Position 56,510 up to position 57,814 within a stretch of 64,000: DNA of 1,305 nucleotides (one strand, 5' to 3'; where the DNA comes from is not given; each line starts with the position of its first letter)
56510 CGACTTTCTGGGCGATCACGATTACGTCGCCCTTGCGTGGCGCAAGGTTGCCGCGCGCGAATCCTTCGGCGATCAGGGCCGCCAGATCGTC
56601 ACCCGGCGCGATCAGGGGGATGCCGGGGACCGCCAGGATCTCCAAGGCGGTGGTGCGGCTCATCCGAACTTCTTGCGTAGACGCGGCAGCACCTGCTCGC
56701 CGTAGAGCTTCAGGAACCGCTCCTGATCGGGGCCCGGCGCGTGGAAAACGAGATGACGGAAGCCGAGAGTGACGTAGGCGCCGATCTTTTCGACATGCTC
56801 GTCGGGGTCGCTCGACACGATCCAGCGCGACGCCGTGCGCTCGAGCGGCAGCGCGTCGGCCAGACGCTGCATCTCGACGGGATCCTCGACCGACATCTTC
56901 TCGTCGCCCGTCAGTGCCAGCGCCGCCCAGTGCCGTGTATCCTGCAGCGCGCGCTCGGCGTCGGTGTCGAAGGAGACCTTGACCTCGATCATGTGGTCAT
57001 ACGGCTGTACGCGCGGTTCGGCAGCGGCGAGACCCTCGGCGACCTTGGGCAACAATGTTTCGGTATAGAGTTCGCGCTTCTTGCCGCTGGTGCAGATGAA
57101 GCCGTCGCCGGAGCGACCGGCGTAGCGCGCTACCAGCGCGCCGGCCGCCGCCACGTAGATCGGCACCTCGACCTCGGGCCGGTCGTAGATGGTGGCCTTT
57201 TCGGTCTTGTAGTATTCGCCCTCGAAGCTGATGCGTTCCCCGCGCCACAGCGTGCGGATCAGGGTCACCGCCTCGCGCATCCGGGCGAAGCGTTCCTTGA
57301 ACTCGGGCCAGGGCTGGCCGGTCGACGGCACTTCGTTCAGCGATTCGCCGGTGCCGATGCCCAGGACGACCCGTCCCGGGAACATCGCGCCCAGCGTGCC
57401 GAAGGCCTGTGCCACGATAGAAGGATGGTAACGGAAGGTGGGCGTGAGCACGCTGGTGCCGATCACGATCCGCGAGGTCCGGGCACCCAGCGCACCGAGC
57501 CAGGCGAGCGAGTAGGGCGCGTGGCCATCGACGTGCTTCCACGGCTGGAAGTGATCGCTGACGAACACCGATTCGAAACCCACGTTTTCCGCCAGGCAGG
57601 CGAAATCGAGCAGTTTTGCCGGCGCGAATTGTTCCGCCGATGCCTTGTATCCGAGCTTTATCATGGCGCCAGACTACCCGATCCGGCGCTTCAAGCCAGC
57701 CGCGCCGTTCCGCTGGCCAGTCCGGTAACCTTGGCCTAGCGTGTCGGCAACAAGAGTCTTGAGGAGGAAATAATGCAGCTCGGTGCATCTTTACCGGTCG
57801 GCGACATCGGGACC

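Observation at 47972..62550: Dense swarm of nine luciferase-like (LLM) oxidoreductase paralogues wrapped around the F420 biosynthesis genes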

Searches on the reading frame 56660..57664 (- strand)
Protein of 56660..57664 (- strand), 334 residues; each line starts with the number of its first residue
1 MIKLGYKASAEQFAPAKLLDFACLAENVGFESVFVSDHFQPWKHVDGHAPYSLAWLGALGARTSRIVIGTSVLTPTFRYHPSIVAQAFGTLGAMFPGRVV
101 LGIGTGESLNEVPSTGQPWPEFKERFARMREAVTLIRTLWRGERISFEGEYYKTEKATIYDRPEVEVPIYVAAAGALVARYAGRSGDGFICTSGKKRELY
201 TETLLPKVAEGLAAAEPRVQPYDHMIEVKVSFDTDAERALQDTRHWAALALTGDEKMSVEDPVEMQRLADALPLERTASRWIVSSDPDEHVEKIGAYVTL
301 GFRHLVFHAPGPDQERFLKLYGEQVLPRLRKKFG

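Call 5: search_protein_families(library=ncbifam, proteins=[window:56660-57664:-], max_evalue=0.00001)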
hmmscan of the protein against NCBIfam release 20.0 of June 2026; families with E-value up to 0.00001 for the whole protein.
window:56660-57664:- (334 aa): 30 families (the best 25 are shown)
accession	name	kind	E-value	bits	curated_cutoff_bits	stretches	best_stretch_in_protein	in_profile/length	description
TIGR03554.1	F420_G6P_DH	equivalog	1.7e-151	503.9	420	1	2-330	2-331/331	glucose-6-phosphate dehydrogenase (coenzyme-F420)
TIGR03557.1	F420_G6P_family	subfamily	1.2e-76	257.9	210.4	1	4-330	1-315/316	TIGR03557 family F420-dependent LLM class oxidoreductase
TIGR03885.1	flavin_revert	hypoth_equivalog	1.9e-72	244.2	398.7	1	4-329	1-315/315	TIGR03885 family FMN-dependent LLM class oxidoreductase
TIGR04465.1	ArgArg_F420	equivalog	2.8e-70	237.2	470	1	5-330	49-364/364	F420-dependent hydroxymycolic acid dehydrogenase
TIGR03619.1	F420_Rv2161c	subfamily_domain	1.9e-36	125.9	166.9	1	21-250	3-239/247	TIGR03619 family F420-dependent LLM class oxidoreductase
NF002619.0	PRK02271.1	equivalog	1.9e-32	112.8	276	1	16-257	14-240/329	5,10-methylenetetrahydromethanopterin reductase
TIGR03560.1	F420_Rv1855c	subfamily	9.1e-32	110.7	231.4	1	14-182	11-188/227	TIGR03560 family F420-dependent LLM class oxidoreductase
TIGR03555.1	F420_mer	equivalog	1.3e-31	110.2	348.7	1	16-259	12-241/325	5,10-methylenetetrahydromethanopterin reductase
TIGR03621.1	F420_MSMEG_2516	subfamily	1.1e-25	90.4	213.15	1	15-196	13-180/295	TIGR03621 family F420-dependent LLM class oxidoreductase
TIGR03564.1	F420_MSMEG_4879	subfamily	3.7e-20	72.6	234.25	1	24-239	7-209/265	TIGR03564 family F420-dependent LLM class oxidoreductase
TIGR04021.1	LLM_DMSO2_sfnG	equivalog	2.4e-19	69.9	382.95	1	20-198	32-208/350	dimethylsulfone monooxygenase SfnG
TIGR03842.1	F420_CPS_4043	hypoth_equivalog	4.9e-19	68.6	295.45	1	16-192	13-170/329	TIGR03842 family LLM class F420-dependent oxidoreductase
TIGR03559.1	F420_Rv3520c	subfamily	5.9e-18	65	335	1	15-253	12-249/325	LLM class F420-dependent oxidoreductase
TIGR03857.1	F420_MSMEG_2249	hypoth_equivalog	1.1e-17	64.3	218.4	1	14-190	12-175/329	TIGR03857 family LLM class F420-dependent oxidoreductase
TIGR04024.1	F420_NP1902A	hypoth_equivalog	2.8e-17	62.4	345.4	1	12-248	11-233/330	TIGR04024 family LLM class F420-dependent oxidoreductase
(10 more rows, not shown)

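Call 9: find_related_loci(query=window:56660-57664:-, collection=genome_contigs, flank=10000)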
Query window:56660-57664:- (334 aa) in genome_contigs; peptide patterns used: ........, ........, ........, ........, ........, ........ (x = any residue, [..] = any of these).
599 stretches matched a pattern (row limit reached: there are more); 537 encode a relative of the query (tblastn E <= 1e-3); the best 80 are kept; 80 distinct loci.
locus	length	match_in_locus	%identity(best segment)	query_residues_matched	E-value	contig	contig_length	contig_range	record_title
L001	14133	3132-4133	95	1-334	0e+0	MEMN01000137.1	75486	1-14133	MAG: Alphaproteobacteria bacterium RIFCSPHIGHO2_12_FULL_66_14 rifcsphigho2_12_scaffold_4110, whole genome shotgun sequen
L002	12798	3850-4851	93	1-334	0e+0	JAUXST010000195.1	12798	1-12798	MAG: Reyranella sp. isolate C13_concoct.bin.131 C13_k141_261773, whole genome shotgun sequence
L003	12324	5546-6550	92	1-334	0e+0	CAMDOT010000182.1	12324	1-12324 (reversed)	MAG: Rhizobium sp. Q54 isolate TrH-03may19-24 genome assembly, contig: TrH-03may19-C10291, whole genome shotgun sequence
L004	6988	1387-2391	93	1-334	0e+0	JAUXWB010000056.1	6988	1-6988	MAG: Reyranella sp. isolate C15_maxbin.057_sub C15_k141_360953, whole genome shotgun sequence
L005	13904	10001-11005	91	1-334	0e+0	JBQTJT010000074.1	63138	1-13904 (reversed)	MAG: Reyranella sp. isolate SAW166 c_000000496825, whole genome shotgun sequence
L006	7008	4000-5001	91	1-334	0e+0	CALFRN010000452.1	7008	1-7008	MAG TPA_asm: uncultured Reyranella sp. isolate ERR2206758_bin.151_CONCOCT_v1.1_MAG genome assembly, contig: ERZ887845.51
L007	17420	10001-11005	91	1-334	0e+0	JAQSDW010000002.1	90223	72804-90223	MAG: Reyranella sp. isolate D1-2020 MAG005 NODE_101_length_90223_cov_9.814812, whole genome shotgun sequence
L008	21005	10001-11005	91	1-334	0e+0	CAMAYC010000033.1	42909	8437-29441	MAG: Reyranella massiliensis 521 isolate MH-08apr19-46 genome assembly, contig: MH-08apr19-C1975, whole genome shotgun s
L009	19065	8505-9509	91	1-334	0e+0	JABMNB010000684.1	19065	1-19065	MAG: Rhodospirillales bacterium isolate bin.534 k141_5793506, whole genome shotgun sequence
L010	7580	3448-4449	89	1-334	0e+0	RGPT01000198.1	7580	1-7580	MAG: Alphaproteobacteria bacterium isolate WB8_3_093 contig_100_197, whole genome shotgun sequence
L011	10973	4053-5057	90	1-334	0e+0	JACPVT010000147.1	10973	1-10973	MAG: Rhodospirillales bacterium isolate NC_groundwater_792_Pr6_B-0.1um_66_11 kurt_kritikos_18_scaffold_178968, whole gen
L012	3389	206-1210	90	1-334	0e+0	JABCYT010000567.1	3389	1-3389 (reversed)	MAG: Alphaproteobacteria bacterium isolate Inc-BW-H-2-M_MAG46 Ga0210384_10061642, whole genome shotgun sequence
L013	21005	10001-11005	90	1-334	0e+0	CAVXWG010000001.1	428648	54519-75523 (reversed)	MAG: uncultured Alphaproteobacteria bacterium isolate MFD06714.bin.2.137 genome assembly, contig: contig_11152, whole ge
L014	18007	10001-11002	88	1-334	0e+0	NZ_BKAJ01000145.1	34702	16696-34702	Reyranella soli strain NBRC 108950 sequence145, whole genome shotgun sequence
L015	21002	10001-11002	88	1-334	0e+0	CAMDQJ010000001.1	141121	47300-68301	MAG: Asaia bogorensis isolate TrH-25oct19-73 genome assembly, contig: TrH-25oct19-C78, whole genome shotgun sequence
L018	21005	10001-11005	87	1-334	0e+0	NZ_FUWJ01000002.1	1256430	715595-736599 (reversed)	Enhydrobacter aerosaccus strain ATCC 27094, whole genome shotgun sequence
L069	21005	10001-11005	82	1-334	0e+0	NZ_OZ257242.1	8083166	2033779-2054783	MAG: Reyranella sp. isolate b5110c16-a26b-47f6-9828-dbeb5a2aa157 chromosome 1, complete sequence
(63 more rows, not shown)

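Call 23: search_solved_structures(query=window:56660-57664:-, max_evalue=1e-10, show_alignments=1)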
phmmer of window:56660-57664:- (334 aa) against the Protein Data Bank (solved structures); distinct sequences matched with E-value up to 1e-10: 13.
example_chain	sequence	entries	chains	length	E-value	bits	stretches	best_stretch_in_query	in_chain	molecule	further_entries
5lxe_A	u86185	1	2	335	3.9e-142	476.6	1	2-330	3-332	F420-dependent glucose-6-phosphate dehydrogenase 1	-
3b4y_A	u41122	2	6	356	1.5e-141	474.7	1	2-331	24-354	PROBABLE F420-DEPENDENT GLUCOSE-6-PHOSPHATE DEHYDROGENASE FGD1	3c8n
9hav_A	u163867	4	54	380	6.9e-68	232.6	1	3-330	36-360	Luciferase family protein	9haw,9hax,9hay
9fp4_A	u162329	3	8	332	9.3e-62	212.4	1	5-330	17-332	F420-dependent hydroxymycolic acid dehydrogenase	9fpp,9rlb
1rhc_A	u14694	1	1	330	1.6e-61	211.6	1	3-330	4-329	F420-dependent alcohol dehydrogenase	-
8qpm_A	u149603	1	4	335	3.2e-25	92.3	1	17-331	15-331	5,10-methylenetetrahydromethanopterin reductase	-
8qq8_A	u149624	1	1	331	4.6e-25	91.8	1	16-330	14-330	5,10-methylenetetrahydromethanopterin reductase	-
8qpl_A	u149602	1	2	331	5.3e-25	91.6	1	17-330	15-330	5,10-methylenetetrahydromethanopterin reductase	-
1ezw_A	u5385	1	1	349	6.3e-22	81.5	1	14-330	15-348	COENZYME F420-DEPENDENT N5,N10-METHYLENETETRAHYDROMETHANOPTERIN REDUCTASE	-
1f07_A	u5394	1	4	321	6.5e-21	78.2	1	17-244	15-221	COENZYME F420-DEPENDENT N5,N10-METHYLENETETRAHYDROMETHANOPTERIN REDUCTASE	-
1z69_A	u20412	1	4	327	1.1e-17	67.6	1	16-326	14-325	Coenzyme F420-dependent N(5),N(10)-methylenetetrahydromethanopterin reductase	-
8t0u_A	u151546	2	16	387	6.2e-12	48.7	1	21-194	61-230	FMNH(2)-dependent dimethylsulfone monooxygenase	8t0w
7bip_A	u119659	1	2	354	1.7e-11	47.2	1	18-213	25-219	Luciferase-like monooxygenase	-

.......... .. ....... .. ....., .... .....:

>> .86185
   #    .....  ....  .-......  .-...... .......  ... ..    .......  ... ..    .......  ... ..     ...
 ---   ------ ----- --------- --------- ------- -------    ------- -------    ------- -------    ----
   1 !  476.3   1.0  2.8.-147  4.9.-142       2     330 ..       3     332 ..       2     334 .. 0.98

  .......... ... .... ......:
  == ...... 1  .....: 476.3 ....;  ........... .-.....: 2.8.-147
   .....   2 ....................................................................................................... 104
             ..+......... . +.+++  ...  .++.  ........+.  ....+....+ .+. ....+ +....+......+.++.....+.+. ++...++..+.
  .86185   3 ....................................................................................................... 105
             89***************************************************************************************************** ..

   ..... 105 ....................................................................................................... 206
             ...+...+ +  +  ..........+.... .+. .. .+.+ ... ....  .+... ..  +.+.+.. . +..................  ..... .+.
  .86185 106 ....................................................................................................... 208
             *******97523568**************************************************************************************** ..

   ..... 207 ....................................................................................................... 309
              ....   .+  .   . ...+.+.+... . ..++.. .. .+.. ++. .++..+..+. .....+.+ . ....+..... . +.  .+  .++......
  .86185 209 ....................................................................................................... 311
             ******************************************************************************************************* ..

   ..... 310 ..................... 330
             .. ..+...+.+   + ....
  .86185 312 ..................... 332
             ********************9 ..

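Call 55: search_protein_families(library=pfam, proteins=[L008:7820-9343:-, L008:7796-9190:+, L008:9070-9855:-, L069:7460-8983:-, L069:8710-9495:-, L018:4244-5089:+, L018:5160-6353:+, L018:6393-7421:+, L018:7509-8792:+, L018:8890-9609:+], max_evalue=0.0001)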
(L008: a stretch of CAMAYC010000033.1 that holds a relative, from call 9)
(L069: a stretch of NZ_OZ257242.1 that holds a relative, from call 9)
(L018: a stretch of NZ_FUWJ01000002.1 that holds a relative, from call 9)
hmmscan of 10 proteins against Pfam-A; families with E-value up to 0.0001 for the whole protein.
L008:7820-9343:- (507 aa): 1 family
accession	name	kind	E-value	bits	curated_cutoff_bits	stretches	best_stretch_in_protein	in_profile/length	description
PF00296.26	Bac_luciferase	-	1.5e-36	126.8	27.9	1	135-436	21-309/314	Luciferase-like monooxygenase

L008:7796-9190:+ (464 aa): 0 families

L008:9070-9855:- (261 aa): 3 families
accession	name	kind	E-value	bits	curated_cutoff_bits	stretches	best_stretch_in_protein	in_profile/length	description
PF00561.26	Abhydrolase_1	-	6.9e-21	75.5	25.8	1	44-243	19-241/245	alpha/beta hydrolase fold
PF12697.13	Abhydrolase_6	-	1e-16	62.7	26.3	1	43-252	19-216/217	Alpha/beta hydrolase family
PF12146.15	Hydrolase_4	-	1.1e-12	48.2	27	1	52-245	32-237/239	Serine aminopeptidase, S33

L069:7460-8983:- (507 aa): 1 family
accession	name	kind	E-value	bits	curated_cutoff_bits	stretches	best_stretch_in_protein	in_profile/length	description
PF00296.26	Bac_luciferase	-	2.2e-36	126.2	27.9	1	135-436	21-309/314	Luciferase-like monooxygenase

L069:8710-9495:- (261 aa): 3 families
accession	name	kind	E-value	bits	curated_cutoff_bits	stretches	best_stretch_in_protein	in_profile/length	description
PF00561.26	Abhydrolase_1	-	1.1e-18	68.3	25.8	2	45-127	20-103/245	alpha/beta hydrolase fold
PF12697.13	Abhydrolase_6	-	2.5e-18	68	26.3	1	43-252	19-216/217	Alpha/beta hydrolase family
PF12146.15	Hydrolase_4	-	7.5e-12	45.5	27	1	51-245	31-237/239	Serine aminopeptidase, S33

L018:4244-5089:+ (281 aa): 2 families
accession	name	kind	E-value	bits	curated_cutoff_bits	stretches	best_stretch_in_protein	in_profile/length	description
PF07702.18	UTRA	-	7.4e-31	107.3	23.8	1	135-273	2-140/141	UTRA domain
PF00392.27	GntR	-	5.1e-10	39.3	27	1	53-113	2-64/64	Bacterial regulatory proteins, gntR family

L018:5160-6353:+ (397 aa): 1 family
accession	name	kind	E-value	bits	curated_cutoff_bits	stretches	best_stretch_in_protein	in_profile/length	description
PF02668.22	TauD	-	2.9e-34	119.6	27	1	94-348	9-267/267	Taurine catabolism dioxygenase TauD, TfdA family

L018:6393-7421:+ (342 aa): 1 family
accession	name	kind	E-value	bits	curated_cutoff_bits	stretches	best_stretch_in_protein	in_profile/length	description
PF00497.25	SBP_bac_3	-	1.9e-13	50.8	26.4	1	41-251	1-113/132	Bacterial extracellular solute-binding proteins, family 3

L018:7509-8792:+ (427 aa): 1 family
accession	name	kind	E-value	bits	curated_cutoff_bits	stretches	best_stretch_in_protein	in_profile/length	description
PF00528.27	BPD_transp_1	-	1.6e-13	51.2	26.4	1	258-422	26-182/184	Binding-protein-dependent transport system inner membrane component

L018:8890-9609:+ (239 aa): 0 families

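Call 58: search_protein_families(library=ncbifam, proteins=[L008:7820-9343:-], max_evalue=1e-10)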
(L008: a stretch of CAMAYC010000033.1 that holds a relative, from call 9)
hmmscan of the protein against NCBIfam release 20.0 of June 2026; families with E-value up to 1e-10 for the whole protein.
L008:7820-9343:- (507 aa): 9 families
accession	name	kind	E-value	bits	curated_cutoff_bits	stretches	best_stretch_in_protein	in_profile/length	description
TIGR03858.1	LLM_2I7G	subfamily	2.8e-18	66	462.25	1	129-359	18-248/337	Atu2307/SP_0267 family LLM class monooxygenase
NF052254.1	luciferase_Alph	exception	1.7e-17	63.6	600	1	137-362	22-245/354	luciferase subunit alpha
TIGR03619.1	F420_Rv2161c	subfamily_domain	6e-15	55.5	166.9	1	175-332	51-206/247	TIGR03619 family F420-dependent LLM class oxidoreductase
TIGR03560.1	F420_Rv1855c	subfamily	4.3e-14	52.8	231.4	1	131-331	7-212/227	TIGR03560 family F420-dependent LLM class oxidoreductase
TIGR04036.1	LLM_CE1758_fam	subfamily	1.4e-13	50.4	479.1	1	133-358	25-251/355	CE1758 family FMN-dependent luciferase-like monooxygenase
NF052255.1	luciferase_Beta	exception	2e-13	50.1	500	1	120-362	5-248/325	luciferase subunit beta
TIGR04020.1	seco_metab_LLM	subfamily_domain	5e-13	48.9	244.45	1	130-361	12-244/341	MupA/Atu3671 family FMN-dependent luciferase-like monooxygenase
TIGR04027.1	LLM_KPN_01858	hypoth_equivalog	2.2e-11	43.3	412.9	0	122-256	5-140/326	putative FMN-dependent luciferase-like monooxygenase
TIGR03565.1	alk_sulf_monoox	equivalog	9.3e-11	41.4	518.2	0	138-360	27-241/346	FMNH2-dependent alkanesulfonate monooxygenase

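Call 62: search_protein_representatives(protein=window:56660-57664:-)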
Query: 334 residues. Proteins with E-value up to 0.001 (for the whole library): 22669; up to 1e-10: 5898; up to 1e-30: 522. The best 150 are listed.
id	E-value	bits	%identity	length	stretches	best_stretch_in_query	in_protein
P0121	7.2e-136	469.2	63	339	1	2-334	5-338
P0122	5.4e-111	387.4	73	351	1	67-321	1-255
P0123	2.6e-110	385.2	68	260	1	72-330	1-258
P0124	1.7e-107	376.0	66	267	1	3-256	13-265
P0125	1.6e-106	372.7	65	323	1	4-258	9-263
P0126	4.6e-103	361.4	86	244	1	1-181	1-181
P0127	3.5e-100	351.9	81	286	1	68-262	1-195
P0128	2.7e-95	335.9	92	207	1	35-192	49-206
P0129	2.8e-95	335.8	60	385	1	2-259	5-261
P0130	1.1e-92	327.3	63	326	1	2-236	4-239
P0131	2.4e-92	326.1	73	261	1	2-192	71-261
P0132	4.6e-91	322.0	62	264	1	73-316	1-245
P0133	4.5e-89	315.4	57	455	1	46-328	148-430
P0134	1.2e-87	310.7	91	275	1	1-151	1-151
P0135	8.7e-85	301.3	69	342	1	33-228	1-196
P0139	8.4e-83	294.8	59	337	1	1-334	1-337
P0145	9.3e-78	278.2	48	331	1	11-331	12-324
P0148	1.7e-76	274.1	41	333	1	2-332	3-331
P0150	4.8e-76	272.6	43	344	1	2-331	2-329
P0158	4.5e-73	262.8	55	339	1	20-296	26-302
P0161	2.7e-72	260.3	42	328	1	3-330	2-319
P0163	1.2e-71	258.1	43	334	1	4-331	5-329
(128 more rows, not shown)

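Call 63: list_cluster_members(proteins=[P0121, P0139, P0145, P0129, P0130, P0158, P0150, P0148, P0161, P0163])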
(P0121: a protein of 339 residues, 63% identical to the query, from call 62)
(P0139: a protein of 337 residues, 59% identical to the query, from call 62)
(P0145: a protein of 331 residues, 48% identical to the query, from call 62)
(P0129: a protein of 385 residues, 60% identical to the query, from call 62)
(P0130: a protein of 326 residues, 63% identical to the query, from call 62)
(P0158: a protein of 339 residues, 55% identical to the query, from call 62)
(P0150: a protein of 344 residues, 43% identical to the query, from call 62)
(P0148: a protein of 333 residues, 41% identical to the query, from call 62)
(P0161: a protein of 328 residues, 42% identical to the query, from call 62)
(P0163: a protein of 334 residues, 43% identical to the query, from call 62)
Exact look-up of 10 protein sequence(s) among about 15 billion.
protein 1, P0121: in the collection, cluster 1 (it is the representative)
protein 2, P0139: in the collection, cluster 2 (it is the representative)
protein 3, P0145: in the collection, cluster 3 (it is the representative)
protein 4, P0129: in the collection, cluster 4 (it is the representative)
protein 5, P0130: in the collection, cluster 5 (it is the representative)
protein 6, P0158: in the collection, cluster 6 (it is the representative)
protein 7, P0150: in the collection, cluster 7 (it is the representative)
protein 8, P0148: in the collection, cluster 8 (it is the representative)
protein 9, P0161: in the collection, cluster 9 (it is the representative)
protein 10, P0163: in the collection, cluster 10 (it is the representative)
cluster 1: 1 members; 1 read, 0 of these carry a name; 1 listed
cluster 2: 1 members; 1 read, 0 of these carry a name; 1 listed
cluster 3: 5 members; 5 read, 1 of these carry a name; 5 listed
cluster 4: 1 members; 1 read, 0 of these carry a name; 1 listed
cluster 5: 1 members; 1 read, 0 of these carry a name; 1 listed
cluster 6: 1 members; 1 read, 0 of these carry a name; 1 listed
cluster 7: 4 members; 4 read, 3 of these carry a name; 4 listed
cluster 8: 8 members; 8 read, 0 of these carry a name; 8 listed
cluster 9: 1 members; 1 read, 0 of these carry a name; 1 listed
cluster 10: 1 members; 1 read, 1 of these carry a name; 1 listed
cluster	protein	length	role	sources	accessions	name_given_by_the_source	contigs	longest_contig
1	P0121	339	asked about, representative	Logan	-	-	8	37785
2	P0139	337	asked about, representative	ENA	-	-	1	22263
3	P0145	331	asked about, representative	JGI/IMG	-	-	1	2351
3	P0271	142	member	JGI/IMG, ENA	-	coenzyme F420-dependent glucose-6-phosphate dehydrogenase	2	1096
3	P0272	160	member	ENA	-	-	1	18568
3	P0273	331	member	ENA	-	-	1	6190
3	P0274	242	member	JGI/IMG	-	-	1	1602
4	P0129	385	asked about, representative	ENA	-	-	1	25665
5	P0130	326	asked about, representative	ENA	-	-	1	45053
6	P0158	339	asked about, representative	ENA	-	-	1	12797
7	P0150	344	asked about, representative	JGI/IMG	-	coenzyme F420-dependent glucose-6-phosphate dehydrogenase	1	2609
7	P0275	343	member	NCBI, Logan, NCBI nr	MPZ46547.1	MAG: TIGR03557 family F420-dependent LLM class oxidoreductase [Betaproteobacteria ... | TIGR03557 family F420-dependent LLM class oxidoreductase [Betaproteobacteria bacterium]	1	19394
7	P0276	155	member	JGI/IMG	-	coenzyme F420-dependent glucose-6-phosphate dehydrogenase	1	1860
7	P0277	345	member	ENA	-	-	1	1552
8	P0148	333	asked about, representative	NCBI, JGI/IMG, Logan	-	-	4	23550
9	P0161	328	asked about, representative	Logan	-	-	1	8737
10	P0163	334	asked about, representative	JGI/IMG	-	TAT-translocated FGD2 family F420-dependent dehydrogenase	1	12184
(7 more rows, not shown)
